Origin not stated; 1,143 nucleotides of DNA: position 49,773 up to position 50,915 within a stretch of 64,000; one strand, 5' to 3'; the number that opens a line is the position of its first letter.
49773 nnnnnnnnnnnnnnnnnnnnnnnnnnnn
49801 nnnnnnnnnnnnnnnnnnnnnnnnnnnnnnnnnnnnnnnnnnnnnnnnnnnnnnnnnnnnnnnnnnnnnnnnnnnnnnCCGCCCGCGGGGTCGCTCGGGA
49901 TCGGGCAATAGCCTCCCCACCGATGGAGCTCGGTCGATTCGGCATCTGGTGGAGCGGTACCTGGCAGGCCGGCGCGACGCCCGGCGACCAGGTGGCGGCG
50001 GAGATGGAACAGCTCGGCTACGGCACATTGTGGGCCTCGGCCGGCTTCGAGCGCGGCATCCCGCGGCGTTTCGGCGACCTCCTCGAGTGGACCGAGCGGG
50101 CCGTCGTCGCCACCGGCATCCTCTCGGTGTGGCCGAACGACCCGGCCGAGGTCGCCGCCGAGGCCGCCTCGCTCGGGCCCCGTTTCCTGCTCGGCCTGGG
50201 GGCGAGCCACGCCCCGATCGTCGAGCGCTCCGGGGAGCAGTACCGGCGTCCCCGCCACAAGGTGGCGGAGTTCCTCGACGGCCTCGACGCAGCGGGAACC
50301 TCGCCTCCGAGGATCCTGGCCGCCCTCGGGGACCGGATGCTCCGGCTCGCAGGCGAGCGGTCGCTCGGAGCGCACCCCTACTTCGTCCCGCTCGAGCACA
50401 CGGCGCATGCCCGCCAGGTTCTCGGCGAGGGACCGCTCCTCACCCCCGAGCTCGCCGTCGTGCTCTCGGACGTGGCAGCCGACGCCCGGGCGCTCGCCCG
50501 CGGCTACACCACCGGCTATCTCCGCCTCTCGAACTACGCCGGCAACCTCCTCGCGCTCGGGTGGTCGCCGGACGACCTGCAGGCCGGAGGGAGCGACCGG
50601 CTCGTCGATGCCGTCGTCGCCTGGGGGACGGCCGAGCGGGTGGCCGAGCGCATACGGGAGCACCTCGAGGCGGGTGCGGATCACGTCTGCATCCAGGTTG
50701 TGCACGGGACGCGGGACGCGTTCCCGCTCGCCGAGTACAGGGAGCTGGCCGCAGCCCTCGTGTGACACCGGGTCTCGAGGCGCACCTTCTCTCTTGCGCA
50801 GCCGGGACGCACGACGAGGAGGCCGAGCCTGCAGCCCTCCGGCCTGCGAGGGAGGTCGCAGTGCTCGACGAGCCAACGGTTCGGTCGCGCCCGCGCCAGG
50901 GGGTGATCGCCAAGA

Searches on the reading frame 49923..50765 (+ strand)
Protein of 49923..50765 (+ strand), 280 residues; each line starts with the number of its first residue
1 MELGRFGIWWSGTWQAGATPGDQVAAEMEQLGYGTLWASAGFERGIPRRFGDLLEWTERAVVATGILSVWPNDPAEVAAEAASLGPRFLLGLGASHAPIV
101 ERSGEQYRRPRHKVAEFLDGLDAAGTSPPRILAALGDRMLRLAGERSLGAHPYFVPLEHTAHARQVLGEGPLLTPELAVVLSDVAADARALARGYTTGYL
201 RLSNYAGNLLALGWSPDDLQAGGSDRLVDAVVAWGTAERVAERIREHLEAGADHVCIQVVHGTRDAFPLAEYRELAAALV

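Call 109: search_protein_families(library=pfam, proteins=[window:49923-50765:+], max_evalue=0.00001)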
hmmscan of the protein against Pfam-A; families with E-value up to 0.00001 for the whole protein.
window:49923-50765:+ (280 aa): 1 family
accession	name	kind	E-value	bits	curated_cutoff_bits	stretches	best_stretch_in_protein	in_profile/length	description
PF00296.26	Bac_luciferase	-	3.9e-18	66.3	27.9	2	23-121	27-134/314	Luciferase-like monooxygenase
